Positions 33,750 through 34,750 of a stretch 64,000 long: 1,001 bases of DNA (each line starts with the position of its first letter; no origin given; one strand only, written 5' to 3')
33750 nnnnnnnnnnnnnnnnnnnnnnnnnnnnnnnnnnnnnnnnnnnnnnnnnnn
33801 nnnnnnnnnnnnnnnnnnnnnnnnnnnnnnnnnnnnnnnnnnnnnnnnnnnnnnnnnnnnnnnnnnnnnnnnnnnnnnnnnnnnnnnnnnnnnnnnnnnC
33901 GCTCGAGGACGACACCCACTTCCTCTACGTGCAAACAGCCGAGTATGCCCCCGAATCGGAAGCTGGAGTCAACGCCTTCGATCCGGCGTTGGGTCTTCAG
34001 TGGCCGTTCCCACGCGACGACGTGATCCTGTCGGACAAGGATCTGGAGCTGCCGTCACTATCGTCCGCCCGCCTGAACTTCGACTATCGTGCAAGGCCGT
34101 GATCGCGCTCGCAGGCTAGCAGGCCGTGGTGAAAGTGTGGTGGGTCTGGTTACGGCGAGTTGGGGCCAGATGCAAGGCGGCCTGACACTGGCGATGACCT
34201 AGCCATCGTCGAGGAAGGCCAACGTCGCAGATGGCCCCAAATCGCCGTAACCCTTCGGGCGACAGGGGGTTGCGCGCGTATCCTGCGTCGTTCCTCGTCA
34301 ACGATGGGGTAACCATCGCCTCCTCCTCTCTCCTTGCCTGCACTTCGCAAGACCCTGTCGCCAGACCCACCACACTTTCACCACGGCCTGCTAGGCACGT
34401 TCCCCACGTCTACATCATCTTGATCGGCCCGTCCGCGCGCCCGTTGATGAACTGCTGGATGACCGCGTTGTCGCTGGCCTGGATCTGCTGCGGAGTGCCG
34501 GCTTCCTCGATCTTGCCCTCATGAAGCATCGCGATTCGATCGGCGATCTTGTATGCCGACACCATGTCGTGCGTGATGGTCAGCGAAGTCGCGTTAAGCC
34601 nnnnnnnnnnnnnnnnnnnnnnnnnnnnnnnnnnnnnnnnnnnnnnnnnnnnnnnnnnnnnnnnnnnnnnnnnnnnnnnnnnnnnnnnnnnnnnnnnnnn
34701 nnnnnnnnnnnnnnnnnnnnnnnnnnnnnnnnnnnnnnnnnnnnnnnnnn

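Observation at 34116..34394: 279-bp element with perfect 34-bp terminal inverted repeats and nested internal hairpins. Its terminus recurs at other intergenic sites.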

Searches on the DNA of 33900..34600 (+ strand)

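Call 5: search_rna_families(source=window, start=33900, end=34600, threshold=evalue, max_evalue=10, show_alignments=3)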
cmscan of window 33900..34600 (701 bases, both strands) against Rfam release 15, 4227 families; matches with E-value up to 10: 4.
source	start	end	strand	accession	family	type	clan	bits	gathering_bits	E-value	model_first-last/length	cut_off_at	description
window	34047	34241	-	RF02258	adapt33_4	Gene; lncRNA;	-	23.7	80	1.1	1-179/179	no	Adaptive response 33 conserved region 4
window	34151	34249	-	RF04159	MIR1437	Gene; miRNA;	-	18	168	2.1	44-149/192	no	MIR1437 microRNA precursor family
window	33978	34085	+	RF01383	GRIK4_3p_UTR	Gene;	-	15.3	38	3.2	1-94/94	no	GRIK4 3 prime UTR element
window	34150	34251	+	RF04168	MIR839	Gene; miRNA;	-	13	200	8.1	1-267/267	no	MIR839 microRNA precursor family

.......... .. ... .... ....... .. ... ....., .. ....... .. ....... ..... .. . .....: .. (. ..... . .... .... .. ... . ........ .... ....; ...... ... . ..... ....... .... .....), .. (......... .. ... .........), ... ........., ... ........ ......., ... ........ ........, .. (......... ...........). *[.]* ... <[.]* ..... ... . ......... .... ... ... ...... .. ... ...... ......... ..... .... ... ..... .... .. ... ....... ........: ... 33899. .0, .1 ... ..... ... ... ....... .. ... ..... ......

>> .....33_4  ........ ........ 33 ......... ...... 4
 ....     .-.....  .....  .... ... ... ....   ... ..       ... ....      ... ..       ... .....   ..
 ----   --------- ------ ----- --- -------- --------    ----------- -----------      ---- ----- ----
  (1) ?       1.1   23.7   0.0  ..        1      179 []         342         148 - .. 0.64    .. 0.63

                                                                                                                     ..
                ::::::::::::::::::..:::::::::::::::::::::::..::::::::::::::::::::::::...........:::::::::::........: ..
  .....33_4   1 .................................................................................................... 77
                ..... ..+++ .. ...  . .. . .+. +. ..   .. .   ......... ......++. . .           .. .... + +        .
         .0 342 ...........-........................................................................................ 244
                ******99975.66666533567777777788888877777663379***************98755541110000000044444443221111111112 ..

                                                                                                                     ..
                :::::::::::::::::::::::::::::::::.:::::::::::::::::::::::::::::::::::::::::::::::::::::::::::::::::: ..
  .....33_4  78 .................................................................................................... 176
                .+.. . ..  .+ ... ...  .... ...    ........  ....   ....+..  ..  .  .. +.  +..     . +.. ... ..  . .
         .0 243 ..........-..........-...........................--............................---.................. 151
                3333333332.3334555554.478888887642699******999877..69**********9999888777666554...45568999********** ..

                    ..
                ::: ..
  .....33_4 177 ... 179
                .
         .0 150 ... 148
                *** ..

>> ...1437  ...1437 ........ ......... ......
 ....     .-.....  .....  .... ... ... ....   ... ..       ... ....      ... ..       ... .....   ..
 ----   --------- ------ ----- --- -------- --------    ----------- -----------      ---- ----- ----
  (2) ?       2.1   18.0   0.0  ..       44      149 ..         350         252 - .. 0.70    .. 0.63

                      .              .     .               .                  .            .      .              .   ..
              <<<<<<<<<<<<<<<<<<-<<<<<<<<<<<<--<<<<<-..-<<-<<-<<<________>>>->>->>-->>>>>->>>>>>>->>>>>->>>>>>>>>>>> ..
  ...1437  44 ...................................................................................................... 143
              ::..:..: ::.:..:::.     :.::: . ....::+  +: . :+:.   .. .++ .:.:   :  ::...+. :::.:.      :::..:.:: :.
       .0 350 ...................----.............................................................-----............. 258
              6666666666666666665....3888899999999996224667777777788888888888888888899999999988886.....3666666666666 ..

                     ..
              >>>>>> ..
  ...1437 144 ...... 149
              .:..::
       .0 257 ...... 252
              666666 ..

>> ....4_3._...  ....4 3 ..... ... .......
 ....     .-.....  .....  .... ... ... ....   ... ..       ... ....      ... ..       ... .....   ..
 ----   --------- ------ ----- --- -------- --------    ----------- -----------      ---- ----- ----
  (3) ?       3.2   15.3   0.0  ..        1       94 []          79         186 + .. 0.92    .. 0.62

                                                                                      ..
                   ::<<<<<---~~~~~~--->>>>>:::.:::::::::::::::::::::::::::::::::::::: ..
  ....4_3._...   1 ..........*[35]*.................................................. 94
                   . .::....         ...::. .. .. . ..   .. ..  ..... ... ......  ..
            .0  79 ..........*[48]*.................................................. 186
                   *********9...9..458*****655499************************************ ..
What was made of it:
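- On Any Rfam 15 RNA family: The region gave nothing below E = 1 (call 5).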

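Call 62: build_rna_model(alignment_id=A2)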
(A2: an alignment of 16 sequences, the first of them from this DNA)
Model R1 built from alignment A2 (16 sequences, 119 columns); structure: RNAalifold consensus.
model positions 113; base pairs 35; branch points 0; effective number of sequences 1.84; information 0.59 bits per position. Calibrated on 0.2 Mb of random sequence (short: E-values are rough).
structure used (alignment columns):
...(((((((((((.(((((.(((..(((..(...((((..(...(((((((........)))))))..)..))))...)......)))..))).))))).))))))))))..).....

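Call 63: search_with_rna_model(model_id=R1, sources=[window, L073, L074, L075, L076, L077, L078, L079, L080, L081, L082, L083, L084, L085, L086, L087, L088, L089, L090, L091, L092, L093, L094, L095, L096, L097, L098, L099, L100, L101, L102, L103, L104, L105, L106, L107, L108, L109, L110, L111, L112, L113, L114, L115, L116, L117, L118, L119, L120, L121, L122, L123, L124, L125, L126, L127, L128, L129, L130, L131, L132, L133, L134, L135, L136, L137, L138, L139, L140, L141, L142, L143, L144, L145, L146, L147, L148, L149, L150, L151, L152, L153, L154, L155, L156, L157, L158, L159, L160, L161, L162, L163, L164, L165, L166, L167, L168, L169, L170], max_evalue=0.1, make_alignment=true)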
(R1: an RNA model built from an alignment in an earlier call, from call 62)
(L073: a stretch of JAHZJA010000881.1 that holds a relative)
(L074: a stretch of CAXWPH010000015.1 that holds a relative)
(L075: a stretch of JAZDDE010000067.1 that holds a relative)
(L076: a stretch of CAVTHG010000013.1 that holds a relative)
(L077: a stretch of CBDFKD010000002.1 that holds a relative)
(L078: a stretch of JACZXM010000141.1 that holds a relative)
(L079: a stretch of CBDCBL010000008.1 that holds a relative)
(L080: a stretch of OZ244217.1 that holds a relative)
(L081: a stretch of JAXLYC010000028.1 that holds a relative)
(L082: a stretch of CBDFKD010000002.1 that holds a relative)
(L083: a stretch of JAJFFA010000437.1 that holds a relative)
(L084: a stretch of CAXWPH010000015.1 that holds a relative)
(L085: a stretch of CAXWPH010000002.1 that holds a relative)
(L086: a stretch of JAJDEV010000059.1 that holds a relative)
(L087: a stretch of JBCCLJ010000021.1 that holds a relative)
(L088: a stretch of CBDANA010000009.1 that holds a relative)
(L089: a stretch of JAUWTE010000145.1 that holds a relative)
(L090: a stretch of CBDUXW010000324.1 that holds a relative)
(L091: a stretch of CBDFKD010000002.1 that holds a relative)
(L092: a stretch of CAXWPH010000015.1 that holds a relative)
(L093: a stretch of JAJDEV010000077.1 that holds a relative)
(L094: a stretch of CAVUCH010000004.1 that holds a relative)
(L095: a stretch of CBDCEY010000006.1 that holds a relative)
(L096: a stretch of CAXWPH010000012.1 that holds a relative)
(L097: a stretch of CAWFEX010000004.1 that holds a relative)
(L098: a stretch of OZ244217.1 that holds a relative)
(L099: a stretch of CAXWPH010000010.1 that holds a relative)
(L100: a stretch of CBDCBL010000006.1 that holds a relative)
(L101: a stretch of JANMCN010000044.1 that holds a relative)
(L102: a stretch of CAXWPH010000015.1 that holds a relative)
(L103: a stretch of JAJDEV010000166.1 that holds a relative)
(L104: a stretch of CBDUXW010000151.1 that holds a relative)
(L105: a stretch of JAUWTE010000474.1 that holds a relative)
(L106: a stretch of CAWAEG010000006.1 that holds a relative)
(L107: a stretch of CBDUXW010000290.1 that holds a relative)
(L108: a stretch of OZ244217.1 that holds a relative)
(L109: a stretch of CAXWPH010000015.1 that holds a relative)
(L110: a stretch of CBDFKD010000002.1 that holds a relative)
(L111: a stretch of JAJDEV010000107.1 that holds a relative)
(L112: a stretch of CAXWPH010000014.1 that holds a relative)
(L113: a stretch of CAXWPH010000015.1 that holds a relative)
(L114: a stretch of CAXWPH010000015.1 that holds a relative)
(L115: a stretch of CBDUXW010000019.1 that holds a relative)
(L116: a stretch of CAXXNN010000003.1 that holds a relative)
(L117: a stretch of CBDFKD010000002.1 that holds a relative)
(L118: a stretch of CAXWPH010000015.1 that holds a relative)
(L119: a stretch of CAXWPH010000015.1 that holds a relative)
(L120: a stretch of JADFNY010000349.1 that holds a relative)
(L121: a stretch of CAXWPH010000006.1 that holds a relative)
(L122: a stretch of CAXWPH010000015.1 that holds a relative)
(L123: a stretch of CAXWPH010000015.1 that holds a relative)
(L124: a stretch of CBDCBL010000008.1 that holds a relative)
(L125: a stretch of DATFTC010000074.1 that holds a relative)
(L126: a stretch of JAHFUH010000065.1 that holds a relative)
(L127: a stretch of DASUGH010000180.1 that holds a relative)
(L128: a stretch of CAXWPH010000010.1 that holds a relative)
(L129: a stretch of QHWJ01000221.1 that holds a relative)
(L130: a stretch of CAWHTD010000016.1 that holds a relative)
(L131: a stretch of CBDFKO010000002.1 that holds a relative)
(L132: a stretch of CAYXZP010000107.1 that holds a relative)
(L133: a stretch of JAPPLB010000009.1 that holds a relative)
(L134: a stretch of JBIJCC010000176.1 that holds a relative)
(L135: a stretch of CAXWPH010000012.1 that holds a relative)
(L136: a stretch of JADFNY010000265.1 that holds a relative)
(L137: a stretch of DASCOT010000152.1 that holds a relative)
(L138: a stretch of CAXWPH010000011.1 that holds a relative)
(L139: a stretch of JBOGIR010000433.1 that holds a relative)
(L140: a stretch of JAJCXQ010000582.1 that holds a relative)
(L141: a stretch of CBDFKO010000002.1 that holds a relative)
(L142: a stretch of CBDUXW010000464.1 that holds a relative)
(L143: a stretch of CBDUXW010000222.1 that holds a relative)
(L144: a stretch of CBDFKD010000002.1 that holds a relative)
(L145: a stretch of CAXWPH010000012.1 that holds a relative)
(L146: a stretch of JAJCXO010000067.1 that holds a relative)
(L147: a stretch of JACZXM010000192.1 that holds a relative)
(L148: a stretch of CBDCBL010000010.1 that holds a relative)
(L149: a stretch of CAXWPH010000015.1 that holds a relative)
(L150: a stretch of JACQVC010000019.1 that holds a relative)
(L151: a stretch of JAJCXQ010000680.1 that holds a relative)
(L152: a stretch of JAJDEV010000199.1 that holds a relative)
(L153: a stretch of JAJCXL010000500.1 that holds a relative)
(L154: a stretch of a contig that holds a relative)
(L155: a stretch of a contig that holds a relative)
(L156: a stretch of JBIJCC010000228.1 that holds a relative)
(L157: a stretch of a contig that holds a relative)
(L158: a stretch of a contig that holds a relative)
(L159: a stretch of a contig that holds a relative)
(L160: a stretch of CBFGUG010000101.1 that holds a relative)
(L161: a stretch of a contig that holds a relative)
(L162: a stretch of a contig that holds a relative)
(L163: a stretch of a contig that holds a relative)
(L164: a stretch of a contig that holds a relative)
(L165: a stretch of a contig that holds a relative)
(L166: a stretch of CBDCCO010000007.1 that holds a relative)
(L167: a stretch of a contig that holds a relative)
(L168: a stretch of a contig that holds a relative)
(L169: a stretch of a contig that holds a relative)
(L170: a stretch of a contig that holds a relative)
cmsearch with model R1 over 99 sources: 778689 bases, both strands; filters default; matches with E-value up to 0.1: 92.
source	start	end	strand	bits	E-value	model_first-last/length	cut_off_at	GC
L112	5034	5146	+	117.8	2.4e-23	1-113/113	no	0.65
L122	3554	3663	+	117.4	2.9e-23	1-113/113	no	0.63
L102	2040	2149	+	116.6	4.4e-23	1-113/113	no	0.65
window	34145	34257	+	115.9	6.2e-23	1-113/113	no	0.62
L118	928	1037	-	115.3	8.6e-23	1-113/113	no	0.63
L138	4867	4976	-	115.1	9.4e-23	1-113/113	no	0.62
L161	1407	1516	-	114.7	1.1e-22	1-113/113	no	0.63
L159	1415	1524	-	114.6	1.2e-22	1-113/113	no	0.61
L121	2170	2279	+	114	1.7e-22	1-113/113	no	0.65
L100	6587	6699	+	112.9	3e-22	1-113/113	no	0.65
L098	7048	7161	-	112.6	3.4e-22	1-113/113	no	0.68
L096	4635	4747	-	112.6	3.5e-22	1-113/113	no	0.61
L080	2949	3062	+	112.5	3.7e-22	1-113/113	no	0.62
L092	6173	6282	+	112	4.8e-22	1-113/113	no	0.62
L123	1383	1492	-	112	4.8e-22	1-113/113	no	0.62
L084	5386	5495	+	110.7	9.1e-22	1-113/113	no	0.65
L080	3058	3171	-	109.3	1.9e-21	1-113/113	no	0.69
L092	3809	3918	-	108.6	2.8e-21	1-113/113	no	0.65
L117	1488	1597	-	107.3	5.2e-21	1-113/113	no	0.64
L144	2700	2809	+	106.6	7.5e-21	1-113/113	no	0.65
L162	1571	1680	+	106.5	8e-21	1-113/113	no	0.65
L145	3900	4009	-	106.3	9.2e-21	1-113/113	no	0.6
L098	6939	7052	+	105.6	1.3e-20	1-113/113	no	0.62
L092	3698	3810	+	105.3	1.5e-20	1-113/113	no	0.65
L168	7562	7670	+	103.2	4.4e-20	1-113/113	no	0.65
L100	6695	6809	-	101.1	1.4e-19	1-113/113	no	0.69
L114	6950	7059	-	99.9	2.4e-19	1-113/113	no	0.62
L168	7669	7779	-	97.5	8.5e-19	1-113/113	no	0.65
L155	546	659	-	94.9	3.3e-18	1-113/113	no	0.68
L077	5263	5376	+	94.2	4.7e-18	1-113/113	no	0.61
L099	4863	4973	+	93.7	6.3e-18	1-113/113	no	0.65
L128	7906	8000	+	89.1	6.7e-17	1-95/113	3'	0.63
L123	1271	1384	+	87.4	1.6e-16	1-113/113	no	0.62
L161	1296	1408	+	85.8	3.6e-16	1-113/113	no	0.63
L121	2278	2390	-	85.5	4.3e-16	1-113/113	no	0.64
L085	6034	6143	+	84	9.4e-16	1-113/113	no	0.62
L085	6142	6254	-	83.8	1.1e-15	1-113/113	no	0.62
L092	6281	6393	-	83.7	1.1e-15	1-113/113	no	0.63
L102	2148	2260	-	83.7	1.1e-15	1-113/113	no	0.63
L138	4756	4868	+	83.2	1.4e-15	1-113/113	no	0.63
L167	111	223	-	81.6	3.2e-15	1-113/113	no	0.66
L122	3662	3774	-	81.4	3.7e-15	1-113/113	no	0.64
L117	1377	1489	+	81.4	3.7e-15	1-113/113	no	0.65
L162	1679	1791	-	81.4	3.7e-15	1-113/113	no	0.65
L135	7060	7172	+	79.2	1.1e-14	1-113/113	no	0.65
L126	5782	5894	+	79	1.3e-14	1-113/113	no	0.72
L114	6839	6951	+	78.4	1.7e-14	1-113/113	no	0.63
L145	3789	3901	+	77.2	3.2e-14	1-113/113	no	0.64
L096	4527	4639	+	76.8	4e-14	1-113/113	no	0.63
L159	1304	1416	+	76.6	4.4e-14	1-113/113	no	0.63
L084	5494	5607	-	76.3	5e-14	1-113/113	no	0.66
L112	5142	5254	-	75.3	8.4e-14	1-113/113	no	0.64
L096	6529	6641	+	75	1e-13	1-113/113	no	0.67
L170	3607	3719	+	74.4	1.4e-13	1-113/113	no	0.65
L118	818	929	+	74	1.7e-13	1-113/113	no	0.63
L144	2808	2923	-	73.6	2.1e-13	1-113/113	no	0.66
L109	5580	5689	+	63.7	3.5e-11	1-113/113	no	0.65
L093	5673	5784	+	49.3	6.1e-08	1-113/113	no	0.63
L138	4869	4973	+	39.5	9.7e-06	4-108/113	no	0.63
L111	3012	3123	+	39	1.3e-05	1-113/113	no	0.65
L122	3557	3661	-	38.6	1.6e-05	4-108/113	no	0.64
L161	1409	1513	+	38.5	1.7e-05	4-108/113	no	0.64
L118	930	1034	+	38.1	2e-05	4-108/113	no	0.64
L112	5037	5141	-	38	2.1e-05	4-108/113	no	0.66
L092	6176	6280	-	37.8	2.3e-05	4-108/113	no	0.63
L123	1385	1489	+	37.8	2.3e-05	4-108/113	no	0.63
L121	2173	2277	-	37.6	2.7e-05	4-108/113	no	0.67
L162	1574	1678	-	36.1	5.8e-05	4-108/113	no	0.66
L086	4495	4603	+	35.4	8.5e-05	1-113/113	no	0.66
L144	2703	2807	-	34.9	0.00011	4-108/113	no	0.65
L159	1417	1521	+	34.2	0.00015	4-108/113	no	0.62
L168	7565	7668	-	33.8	0.00019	4-108/113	no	0.66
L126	5958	6028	-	33.4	0.00023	20-92/113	no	0.68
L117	1490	1594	+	32.8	0.00032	4-108/113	no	0.65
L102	2043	2147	-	32.3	0.00041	4-108/113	no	0.66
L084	5389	5493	-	31.9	0.0005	4-108/113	no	0.66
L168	7671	7778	+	31.8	0.00055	1-113/113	no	0.66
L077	5266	5371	-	30.1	0.0013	4-108/113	no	0.62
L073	6745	6846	+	28.4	0.0031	6-106/113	no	0.69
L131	7949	8000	-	28.4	0.0031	62-113/113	5'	0.65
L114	6953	7055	+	28.2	0.0035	5-107/113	no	0.63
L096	4640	4744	+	28.2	0.0035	4-108/113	no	0.62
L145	3902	4006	+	27.4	0.0053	4-108/113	no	0.61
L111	1120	1228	+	27.2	0.0057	1-113/113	no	0.64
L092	3699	3808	-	26.3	0.009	1-113/113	no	0.65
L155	548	658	+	25.9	0.011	1-113/113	no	0.68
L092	3811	3915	+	24.3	0.025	4-108/113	no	0.67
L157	4742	4810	-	24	0.03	21-91/113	no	0.67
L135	7061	7170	-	22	0.086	1-113/113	no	0.65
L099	4864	4971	-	22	0.086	1-113/113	no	0.66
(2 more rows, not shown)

Alignment A3: 92 matches aligned to the model, 197 columns, each read 5' to 3' on its own strand. Consensus structure (alignment columns), stored with it:
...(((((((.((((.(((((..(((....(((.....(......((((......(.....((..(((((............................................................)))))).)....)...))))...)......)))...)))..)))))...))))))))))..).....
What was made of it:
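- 34145..34257 (+): Hairpin module L, read as sense on the + strand. Layout: P2 stem, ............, 4-bp P3, GAC..GGCGATG, loop, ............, P3', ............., P2'. Covariance model R1 scores 115.9 bits (call 63).
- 34253..34365 (-): Hairpin module R. It is the same module inverted (sense on the - strand) and more degenerate in this subfamily. R1 scores 76.8 bits on the - strand (call 63).
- Sense hits score 75-118 bits against 22-39 bits for the antisense strand (call 63).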
